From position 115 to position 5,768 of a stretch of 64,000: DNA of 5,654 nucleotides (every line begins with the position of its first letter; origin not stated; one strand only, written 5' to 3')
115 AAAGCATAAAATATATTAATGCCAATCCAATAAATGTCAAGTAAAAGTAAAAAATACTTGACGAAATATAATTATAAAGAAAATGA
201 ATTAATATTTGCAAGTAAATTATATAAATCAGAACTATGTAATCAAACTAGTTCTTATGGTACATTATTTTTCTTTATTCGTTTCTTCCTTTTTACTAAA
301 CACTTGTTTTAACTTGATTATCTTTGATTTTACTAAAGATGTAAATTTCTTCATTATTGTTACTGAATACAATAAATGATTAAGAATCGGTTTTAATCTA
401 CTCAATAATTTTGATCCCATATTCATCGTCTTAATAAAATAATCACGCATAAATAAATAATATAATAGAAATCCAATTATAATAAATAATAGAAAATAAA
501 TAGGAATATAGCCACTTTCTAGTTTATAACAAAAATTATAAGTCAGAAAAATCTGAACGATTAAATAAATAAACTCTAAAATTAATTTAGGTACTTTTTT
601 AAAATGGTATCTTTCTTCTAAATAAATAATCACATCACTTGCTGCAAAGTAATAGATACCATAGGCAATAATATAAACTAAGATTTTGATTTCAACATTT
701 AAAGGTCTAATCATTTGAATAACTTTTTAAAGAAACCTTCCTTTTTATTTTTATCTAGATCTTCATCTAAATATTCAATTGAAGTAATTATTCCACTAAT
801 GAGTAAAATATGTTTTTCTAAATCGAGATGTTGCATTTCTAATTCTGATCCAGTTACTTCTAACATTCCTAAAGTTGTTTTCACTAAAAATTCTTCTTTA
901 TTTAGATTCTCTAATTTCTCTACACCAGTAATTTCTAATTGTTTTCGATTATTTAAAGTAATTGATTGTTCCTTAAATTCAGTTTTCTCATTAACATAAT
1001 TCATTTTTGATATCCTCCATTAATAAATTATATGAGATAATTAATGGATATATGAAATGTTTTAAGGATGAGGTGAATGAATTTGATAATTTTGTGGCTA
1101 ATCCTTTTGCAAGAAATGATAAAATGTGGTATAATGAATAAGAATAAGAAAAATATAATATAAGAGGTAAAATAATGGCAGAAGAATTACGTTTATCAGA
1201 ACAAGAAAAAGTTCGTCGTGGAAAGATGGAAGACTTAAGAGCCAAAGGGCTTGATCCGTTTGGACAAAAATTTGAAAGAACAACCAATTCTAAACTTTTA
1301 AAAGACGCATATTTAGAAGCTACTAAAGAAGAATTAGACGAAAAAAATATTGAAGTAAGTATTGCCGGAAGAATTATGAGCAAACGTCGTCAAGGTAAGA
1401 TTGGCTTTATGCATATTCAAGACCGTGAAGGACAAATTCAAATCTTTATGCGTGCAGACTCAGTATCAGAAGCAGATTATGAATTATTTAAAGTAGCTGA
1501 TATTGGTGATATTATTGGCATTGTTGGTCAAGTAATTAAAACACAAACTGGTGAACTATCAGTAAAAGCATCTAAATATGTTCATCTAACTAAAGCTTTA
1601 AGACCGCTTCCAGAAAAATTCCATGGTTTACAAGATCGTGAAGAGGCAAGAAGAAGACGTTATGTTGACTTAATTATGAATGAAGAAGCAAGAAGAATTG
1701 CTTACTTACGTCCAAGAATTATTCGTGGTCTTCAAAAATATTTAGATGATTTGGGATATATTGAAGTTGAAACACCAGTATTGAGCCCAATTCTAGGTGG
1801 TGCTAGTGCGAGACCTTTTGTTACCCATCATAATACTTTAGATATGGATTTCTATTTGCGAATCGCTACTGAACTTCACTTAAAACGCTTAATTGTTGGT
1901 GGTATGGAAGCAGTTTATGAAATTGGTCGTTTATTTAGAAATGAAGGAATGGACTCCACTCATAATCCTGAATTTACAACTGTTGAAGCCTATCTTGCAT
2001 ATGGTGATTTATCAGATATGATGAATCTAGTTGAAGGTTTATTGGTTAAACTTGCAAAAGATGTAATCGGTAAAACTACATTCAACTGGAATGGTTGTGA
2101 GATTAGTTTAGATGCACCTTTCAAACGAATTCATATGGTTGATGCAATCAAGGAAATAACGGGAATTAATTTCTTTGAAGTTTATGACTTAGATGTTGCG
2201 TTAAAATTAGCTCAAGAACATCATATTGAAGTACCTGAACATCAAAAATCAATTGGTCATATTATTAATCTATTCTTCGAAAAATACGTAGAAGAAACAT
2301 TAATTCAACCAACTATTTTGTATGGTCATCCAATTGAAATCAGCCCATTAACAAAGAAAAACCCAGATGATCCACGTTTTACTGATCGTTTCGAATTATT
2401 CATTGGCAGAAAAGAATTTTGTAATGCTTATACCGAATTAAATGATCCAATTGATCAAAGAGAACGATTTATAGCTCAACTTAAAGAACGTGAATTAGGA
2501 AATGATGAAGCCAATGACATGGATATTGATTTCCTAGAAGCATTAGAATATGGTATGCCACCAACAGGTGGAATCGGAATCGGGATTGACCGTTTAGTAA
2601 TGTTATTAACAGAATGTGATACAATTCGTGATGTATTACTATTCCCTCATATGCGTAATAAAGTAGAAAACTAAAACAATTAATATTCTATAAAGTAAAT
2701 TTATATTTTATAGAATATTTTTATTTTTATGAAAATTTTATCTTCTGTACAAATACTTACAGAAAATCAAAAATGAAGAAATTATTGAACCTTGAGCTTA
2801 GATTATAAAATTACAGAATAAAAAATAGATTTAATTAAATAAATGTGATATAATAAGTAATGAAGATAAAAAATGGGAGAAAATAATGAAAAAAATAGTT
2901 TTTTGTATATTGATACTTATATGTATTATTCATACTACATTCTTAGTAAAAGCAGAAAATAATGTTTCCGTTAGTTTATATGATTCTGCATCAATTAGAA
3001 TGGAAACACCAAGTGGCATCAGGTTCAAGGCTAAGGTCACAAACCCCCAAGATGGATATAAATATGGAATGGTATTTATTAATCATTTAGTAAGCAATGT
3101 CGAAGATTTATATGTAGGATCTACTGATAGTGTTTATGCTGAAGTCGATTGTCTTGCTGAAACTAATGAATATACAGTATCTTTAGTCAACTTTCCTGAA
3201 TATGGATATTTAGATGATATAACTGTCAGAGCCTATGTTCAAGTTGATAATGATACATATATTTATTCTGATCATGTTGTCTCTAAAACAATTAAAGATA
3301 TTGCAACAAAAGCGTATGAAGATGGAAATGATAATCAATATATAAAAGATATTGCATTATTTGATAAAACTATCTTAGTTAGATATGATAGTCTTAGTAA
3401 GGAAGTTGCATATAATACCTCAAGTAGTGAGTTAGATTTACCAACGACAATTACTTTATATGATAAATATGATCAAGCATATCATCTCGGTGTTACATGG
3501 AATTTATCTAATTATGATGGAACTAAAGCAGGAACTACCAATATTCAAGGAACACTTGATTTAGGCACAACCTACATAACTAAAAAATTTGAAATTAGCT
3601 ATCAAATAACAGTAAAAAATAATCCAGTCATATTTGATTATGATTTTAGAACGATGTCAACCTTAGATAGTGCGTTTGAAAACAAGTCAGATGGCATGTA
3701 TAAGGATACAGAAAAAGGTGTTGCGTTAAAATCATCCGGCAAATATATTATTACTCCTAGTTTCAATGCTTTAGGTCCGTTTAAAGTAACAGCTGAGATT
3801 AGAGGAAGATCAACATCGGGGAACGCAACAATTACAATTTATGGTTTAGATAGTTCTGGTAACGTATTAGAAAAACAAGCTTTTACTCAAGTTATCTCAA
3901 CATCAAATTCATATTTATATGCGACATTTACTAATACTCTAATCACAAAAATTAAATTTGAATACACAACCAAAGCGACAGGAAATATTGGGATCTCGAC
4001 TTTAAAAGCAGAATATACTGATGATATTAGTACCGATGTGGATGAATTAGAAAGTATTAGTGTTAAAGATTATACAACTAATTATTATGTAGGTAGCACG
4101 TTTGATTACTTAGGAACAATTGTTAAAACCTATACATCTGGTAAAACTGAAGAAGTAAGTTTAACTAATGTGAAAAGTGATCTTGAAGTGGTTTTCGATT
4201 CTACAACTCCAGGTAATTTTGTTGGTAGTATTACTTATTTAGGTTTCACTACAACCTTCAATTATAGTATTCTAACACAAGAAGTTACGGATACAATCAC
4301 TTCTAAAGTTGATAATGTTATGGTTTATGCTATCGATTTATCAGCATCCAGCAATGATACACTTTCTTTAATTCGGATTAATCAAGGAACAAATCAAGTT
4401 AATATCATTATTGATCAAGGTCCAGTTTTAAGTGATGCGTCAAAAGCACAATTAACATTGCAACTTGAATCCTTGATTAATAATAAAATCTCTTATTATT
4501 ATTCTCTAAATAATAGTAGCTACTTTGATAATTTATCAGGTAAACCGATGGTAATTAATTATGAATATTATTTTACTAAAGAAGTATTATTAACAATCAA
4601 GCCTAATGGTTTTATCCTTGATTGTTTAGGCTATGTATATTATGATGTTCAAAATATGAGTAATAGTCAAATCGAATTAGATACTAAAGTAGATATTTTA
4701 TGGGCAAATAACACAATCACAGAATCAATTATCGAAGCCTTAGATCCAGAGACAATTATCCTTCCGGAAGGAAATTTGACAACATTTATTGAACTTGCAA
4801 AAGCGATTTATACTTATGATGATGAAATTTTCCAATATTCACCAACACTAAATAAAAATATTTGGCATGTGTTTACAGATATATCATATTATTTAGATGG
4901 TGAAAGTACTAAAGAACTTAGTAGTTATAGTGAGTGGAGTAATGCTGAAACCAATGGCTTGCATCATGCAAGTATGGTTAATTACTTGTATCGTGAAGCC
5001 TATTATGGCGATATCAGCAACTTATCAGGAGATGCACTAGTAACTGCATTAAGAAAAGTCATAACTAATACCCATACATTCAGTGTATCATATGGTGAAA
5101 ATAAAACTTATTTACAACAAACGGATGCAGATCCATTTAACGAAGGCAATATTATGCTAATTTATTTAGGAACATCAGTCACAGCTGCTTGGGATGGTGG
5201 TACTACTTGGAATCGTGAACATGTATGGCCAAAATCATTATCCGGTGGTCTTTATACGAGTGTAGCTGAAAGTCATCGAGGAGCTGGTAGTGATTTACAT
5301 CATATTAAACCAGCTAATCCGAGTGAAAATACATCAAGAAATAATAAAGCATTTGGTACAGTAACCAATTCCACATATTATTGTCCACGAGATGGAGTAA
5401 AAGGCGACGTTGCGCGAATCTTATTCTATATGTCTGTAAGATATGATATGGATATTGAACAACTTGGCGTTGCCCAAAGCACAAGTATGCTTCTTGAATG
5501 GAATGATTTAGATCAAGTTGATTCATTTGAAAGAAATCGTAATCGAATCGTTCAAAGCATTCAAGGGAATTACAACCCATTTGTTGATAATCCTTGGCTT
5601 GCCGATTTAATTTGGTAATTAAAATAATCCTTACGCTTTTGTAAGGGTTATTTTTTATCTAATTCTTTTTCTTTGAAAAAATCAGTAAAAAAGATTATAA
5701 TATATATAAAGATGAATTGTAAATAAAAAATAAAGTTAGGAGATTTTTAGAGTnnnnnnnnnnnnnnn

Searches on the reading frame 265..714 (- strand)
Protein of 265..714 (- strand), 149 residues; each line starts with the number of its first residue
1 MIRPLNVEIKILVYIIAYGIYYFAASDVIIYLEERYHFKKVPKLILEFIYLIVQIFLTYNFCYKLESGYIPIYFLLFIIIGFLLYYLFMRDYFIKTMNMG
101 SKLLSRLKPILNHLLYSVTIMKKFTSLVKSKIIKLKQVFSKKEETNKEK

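Call 101: search_protein_families(library=pfam, proteins=[window:265-714:-], max_evalue=0.000001)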
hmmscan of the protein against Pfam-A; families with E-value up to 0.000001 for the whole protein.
window:265-714:- (149 aa): 1 family
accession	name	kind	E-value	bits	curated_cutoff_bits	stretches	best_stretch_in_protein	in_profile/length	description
PF09578.15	Spore_YabQ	-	1.7e-08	34.9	27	1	13-89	2-78/79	Spore cortex protein YabQ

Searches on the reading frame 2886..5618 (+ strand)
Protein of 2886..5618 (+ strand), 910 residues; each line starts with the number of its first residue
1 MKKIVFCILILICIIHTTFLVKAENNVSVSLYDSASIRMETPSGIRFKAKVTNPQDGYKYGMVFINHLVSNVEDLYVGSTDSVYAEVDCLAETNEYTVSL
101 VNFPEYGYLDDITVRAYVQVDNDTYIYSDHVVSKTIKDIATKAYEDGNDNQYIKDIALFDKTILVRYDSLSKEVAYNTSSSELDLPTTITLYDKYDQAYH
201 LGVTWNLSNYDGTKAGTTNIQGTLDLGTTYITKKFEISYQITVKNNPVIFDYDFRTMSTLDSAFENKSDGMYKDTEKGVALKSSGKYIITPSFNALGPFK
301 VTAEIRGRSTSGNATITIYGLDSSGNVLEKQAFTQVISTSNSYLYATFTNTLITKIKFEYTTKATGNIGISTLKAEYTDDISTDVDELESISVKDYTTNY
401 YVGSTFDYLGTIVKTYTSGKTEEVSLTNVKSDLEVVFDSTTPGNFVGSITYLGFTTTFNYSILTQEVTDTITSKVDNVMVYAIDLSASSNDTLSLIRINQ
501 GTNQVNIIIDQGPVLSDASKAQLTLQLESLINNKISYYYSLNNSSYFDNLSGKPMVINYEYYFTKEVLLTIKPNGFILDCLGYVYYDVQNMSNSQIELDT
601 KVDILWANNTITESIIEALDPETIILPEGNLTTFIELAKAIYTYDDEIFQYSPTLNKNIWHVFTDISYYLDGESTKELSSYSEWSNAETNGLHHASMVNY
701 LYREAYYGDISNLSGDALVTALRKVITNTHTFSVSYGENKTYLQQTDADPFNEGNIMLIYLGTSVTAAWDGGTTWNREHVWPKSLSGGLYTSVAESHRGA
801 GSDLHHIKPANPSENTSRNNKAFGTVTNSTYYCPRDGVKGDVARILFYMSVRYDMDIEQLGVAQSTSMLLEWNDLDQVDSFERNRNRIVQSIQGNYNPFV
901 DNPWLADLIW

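Call 100: search_protein_families(library=pfam, proteins=[window:2886-5618:+], max_evalue=0.000001)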
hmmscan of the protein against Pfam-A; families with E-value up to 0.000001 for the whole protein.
window:2886-5618:+ (910 aa): 1 family
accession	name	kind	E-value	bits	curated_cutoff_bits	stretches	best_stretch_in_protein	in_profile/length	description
PF04231.19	Endonuclease_1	-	3.6e-28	99.3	25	2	829-903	147-234/235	Endonuclease I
